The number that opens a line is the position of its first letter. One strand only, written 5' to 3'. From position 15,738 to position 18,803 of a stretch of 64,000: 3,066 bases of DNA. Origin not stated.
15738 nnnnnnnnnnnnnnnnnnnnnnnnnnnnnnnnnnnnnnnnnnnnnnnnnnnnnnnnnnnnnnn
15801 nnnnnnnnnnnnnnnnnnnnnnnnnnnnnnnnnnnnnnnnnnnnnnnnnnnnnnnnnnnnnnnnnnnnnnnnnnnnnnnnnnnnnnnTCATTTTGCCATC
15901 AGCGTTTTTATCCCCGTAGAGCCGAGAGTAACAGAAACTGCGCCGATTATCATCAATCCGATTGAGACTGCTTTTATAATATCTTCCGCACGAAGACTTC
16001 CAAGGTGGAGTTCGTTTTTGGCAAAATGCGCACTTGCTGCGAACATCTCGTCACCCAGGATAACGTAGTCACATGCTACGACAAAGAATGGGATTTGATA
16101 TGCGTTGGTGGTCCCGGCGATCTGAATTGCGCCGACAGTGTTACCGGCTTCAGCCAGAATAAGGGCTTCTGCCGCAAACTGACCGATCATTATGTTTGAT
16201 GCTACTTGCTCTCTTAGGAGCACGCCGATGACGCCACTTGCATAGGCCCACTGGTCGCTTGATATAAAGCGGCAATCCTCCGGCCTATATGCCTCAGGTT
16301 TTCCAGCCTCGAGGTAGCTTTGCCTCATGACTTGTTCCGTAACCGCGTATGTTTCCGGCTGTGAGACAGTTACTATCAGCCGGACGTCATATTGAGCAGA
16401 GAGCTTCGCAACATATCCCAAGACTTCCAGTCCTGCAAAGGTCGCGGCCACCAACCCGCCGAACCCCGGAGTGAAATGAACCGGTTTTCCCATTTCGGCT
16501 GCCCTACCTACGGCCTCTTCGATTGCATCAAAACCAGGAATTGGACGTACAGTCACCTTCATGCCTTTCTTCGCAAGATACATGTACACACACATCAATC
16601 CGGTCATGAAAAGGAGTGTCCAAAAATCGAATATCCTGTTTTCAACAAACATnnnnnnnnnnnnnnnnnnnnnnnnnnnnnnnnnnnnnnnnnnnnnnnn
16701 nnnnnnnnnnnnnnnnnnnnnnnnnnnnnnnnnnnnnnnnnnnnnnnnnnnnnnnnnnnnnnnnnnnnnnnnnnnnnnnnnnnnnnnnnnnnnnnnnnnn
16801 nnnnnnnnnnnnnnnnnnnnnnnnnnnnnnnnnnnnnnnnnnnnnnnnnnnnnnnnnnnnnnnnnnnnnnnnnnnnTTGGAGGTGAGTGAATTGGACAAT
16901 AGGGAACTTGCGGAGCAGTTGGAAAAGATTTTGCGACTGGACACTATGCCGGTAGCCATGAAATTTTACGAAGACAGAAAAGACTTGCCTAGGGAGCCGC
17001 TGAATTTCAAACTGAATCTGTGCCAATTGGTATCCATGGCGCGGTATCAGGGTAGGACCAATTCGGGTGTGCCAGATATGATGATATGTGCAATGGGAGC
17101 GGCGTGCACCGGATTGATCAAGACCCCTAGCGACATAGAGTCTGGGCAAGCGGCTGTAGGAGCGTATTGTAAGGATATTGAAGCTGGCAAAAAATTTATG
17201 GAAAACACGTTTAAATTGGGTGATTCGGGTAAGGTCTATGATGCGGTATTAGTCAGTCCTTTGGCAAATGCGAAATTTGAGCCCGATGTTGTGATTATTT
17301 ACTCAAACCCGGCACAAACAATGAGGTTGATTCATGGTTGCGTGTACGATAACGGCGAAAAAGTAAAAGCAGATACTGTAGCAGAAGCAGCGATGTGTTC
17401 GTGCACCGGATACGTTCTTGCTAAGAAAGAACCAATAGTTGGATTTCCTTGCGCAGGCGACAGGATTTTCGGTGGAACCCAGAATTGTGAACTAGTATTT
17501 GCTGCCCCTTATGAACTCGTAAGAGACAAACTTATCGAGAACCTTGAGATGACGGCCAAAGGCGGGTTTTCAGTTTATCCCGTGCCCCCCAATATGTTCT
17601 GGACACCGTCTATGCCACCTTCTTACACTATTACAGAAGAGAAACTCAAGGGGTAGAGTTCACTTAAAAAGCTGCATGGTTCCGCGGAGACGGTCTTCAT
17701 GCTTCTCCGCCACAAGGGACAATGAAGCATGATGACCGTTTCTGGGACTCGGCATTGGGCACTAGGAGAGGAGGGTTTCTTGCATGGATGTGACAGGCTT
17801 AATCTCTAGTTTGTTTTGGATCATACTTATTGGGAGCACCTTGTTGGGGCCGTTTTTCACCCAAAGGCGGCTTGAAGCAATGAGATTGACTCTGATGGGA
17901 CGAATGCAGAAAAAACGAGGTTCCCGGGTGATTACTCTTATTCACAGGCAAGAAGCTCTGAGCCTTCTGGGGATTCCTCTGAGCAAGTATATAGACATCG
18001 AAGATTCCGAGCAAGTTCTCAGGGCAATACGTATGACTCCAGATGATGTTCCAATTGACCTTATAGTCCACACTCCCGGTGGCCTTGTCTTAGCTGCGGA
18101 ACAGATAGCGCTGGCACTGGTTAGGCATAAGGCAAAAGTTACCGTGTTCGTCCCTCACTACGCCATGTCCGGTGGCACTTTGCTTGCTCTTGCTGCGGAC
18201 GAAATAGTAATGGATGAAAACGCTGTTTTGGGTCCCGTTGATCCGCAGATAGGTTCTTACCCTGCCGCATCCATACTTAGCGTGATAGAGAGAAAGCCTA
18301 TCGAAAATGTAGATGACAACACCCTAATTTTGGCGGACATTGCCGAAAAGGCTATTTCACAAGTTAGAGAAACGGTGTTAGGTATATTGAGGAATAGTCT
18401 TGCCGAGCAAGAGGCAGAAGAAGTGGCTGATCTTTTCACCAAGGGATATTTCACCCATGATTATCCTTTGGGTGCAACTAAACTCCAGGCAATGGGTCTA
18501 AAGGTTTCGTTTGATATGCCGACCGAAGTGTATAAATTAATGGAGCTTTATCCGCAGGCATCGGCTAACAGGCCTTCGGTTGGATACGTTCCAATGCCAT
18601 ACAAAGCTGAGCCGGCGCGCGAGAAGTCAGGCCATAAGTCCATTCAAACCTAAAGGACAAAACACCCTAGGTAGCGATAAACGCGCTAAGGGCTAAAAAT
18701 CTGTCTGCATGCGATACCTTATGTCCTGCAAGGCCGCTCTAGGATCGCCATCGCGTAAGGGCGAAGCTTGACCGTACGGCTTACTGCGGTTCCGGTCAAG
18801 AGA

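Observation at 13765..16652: Tightly packed operon of four uncharacterised membrane proteins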

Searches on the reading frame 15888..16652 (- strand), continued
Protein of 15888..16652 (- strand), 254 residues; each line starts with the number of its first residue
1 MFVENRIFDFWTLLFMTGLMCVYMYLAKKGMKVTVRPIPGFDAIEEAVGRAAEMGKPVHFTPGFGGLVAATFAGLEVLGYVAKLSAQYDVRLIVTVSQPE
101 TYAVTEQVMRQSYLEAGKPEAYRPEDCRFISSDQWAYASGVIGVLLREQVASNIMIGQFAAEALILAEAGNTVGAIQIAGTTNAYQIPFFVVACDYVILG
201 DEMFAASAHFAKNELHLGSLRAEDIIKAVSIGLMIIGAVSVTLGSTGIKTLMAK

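Call 74: find_encoding_contigs(protein=P0223, flank=9000, max_places=1)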
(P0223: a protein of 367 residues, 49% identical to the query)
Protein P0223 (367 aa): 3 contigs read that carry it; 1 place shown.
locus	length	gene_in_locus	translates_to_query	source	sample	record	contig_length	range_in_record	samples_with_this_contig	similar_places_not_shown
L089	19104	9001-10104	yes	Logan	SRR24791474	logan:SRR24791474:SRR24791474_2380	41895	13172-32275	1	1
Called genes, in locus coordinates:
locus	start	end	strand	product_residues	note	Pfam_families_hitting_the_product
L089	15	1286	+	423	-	PF05496:RuvB_N, PF01078:Mg_chelatase (faint), PF13173:AAA_14 (weak), PF00004:AAA, PF07728:AAA_5 (faint), PF16193:AAA_assoc_2, PF12002:MgsA_C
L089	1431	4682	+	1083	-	PF00270:DEAD, PF04851:ResIII, PF00176:SNF2-rel_dom, PF00271:Helicase_C (faint), PF01751:Toprim, PF01131:Topoisom_bac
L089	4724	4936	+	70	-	PF10047:DUF2281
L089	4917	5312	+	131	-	PF01850:PIN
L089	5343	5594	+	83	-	-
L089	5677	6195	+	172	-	PF00156:Pribosyltran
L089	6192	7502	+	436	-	PF10923:BrxC_BrxD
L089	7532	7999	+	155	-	-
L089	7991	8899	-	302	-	PF03747:ADP_ribosyl_GH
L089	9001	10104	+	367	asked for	PF20539:DUF6754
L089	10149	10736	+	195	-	-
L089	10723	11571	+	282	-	-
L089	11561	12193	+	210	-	-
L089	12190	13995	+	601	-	PF13807:GNVR, PF01656:CbiA (weak), PF10609:ParA, PF13614:AAA_31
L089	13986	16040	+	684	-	-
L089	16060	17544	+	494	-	PF01011:PQQ (faint), PF13360:PQQ_2, PF13570:Beta-prop_ACSF4, PF13360:PQQ_2, PF13570:Beta-prop_ACSF4, PF13360:PQQ_2, PF13860:FlgD_ig (weak), PF18962:Por_Secre_tail (weak), +1 more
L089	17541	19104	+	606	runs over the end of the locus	PF02706:Wzz (weak), PF01656:CbiA, PF10609:ParA (weak), PF13614:AAA_31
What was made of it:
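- In L089 gene D overlaps a Wzc-like GNVR/ParA gene, followed by a beta-propeller with a Por secretion tail (call 74). One locus, L089, lies among PIN, BrxC/BrxD and ADP-ribosylglycohydrolase genes (call 74).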

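Call 75: search_protein_families(library=padloc, proteins=[window:15888-16652:-], max_evalue=0.1)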
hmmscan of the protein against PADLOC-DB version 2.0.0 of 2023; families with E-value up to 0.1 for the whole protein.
window:15888-16652:- (254 aa): 0 families

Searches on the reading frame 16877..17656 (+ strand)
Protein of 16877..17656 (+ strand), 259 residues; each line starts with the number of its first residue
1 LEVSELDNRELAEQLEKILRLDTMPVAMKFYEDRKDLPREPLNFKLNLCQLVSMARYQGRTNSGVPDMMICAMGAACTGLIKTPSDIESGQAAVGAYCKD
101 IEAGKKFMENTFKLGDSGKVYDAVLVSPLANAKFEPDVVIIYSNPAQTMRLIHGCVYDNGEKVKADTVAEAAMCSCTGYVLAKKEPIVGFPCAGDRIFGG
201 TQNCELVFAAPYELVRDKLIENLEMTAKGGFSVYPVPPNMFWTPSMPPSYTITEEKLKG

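Call 3: search_protein_families(library=pfam, proteins=[window:16877-17656:+], max_evalue=1)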
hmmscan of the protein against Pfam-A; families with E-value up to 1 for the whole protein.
window:16877-17656:+ (259 aa): 1 family
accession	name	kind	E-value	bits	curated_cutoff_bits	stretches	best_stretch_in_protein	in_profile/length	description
PF02596.20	DUF169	-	7.5e-53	179.9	27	1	15-216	2-204/209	Uncharacterised ArCR, COG2043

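Call 4: search_protein_families(library=ncbifam, proteins=[window:16877-17656:+], max_evalue=1)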
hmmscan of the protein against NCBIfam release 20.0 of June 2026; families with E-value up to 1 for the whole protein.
window:16877-17656:+ (259 aa): 0 families

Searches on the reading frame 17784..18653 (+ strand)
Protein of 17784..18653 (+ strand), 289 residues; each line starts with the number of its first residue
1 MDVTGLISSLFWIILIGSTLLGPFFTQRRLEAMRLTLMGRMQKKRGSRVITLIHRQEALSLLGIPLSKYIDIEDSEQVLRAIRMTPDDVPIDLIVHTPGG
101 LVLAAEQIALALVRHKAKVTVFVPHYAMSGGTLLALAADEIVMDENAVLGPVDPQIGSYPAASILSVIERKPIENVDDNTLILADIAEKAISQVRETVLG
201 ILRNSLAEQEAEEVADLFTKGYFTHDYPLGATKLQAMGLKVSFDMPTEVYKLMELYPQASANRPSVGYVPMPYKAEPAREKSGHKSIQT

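Call 3: search_protein_families(library=pfam, proteins=[window:17784-18653:+], max_evalue=1)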
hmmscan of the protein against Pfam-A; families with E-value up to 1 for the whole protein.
window:17784-18653:+ (289 aa): 6 families
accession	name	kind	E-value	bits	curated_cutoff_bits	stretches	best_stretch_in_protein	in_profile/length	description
PF01972.22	SDH_protease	-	9.3e-123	409.2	31.3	1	4-277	7-280/286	ClpP-like SDH-type serine proteinase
PF25145.1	NfeD1b_N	-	2e-12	47.5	40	1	91-151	34-94/189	NfeD1b, N-terminal domain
PF00378.25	ECH_1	-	9.1e-06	25.6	27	1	121-171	93-143/251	Enoyl-CoA hydratase/isomerase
PF00574.28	CLP_protease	-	0.00029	21.2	20.2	1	67-140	22-98/182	Clp protease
PF01343.23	Peptidase_S49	-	0.00031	21.2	24.9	1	113-150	3-40/154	Peptidase family S49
PF24096.1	DUF7379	-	0.16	12.4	33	1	76-137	55-120/191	Domain of unknown function (DUF7379)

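Call 4: search_protein_families(library=ncbifam, proteins=[window:17784-18653:+], max_evalue=1)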
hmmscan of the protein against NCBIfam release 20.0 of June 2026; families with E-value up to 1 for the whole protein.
window:17784-18653:+ (289 aa): 18 families
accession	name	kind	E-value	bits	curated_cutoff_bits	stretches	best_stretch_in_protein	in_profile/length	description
NF047768.1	Clp_like_SDH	equivalog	5e-125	416.2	250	1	10-270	1-260/260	SDH family Clp fold serine proteinase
NF045542.1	Clp_rel_HeadMat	equivalog_domain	1.5e-12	47.8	120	1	75-149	20-95/165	head maturation protease, ClpP-related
NF045540.1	scaf_prot_MCP1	exception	1.9e-09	36.8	475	1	76-149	18-91/652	ClpP-like prohead protease/major capsid protein fusion protein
TIGR00706.1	SppA_dom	equivalog_domain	3.1e-08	33.5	155.45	1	71-151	15-97/208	signal peptide peptidase SppA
NF008745.0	PRK11778.1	equivalog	1.8e-06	27.3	259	1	93-152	135-197/345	protease SohB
TIGR00705.1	SppA_67K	equivalog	7.3e-05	21.3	311.45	1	77-151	339-416/590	signal peptide peptidase SppA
NF005637.0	PRK07396.1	equivalog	0.00029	20.3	380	1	117-161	107-152/273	1,4-dihydroxy-2-naphthoyl-CoA synthase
TIGR03210.1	badI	equivalog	0.0026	17.1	467.6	1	101-159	79-137/256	2-ketocyclohexanecarboxyl-CoA hydrolase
TIGR01929.1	menB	equivalog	0.003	17.1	342.7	1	117-161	97-142/259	1,4-dihydroxy-2-naphthoyl-CoA synthase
NF006128.0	PRK08272.1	subfamily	0.0045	16.2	257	1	112-163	128-179/308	crotonase/enoyl-CoA hydratase family protein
NF002936.2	PRK03580.1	equivalog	0.0065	15.9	500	1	118-168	96-147/261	crotonobetainyl-CoA hydratase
NF042430.2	EnCoAhydt_DpgD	equivalog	0.023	14.1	400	1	122-169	101-148/258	enoyl-CoA-hydratase DpgD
NF006100.0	PRK08252.1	subfamily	0.038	13.6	282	1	120-150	95-125/254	crotonase/enoyl-CoA hydratase family protein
NF006566.0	PRK09076.1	subfamily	0.055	13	286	1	117-163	98-144/260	enoyl-CoA hydratase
NF006007.0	PRK08138.1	subfamily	0.056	12.8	355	1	116-162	98-144/261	enoyl-CoA hydratase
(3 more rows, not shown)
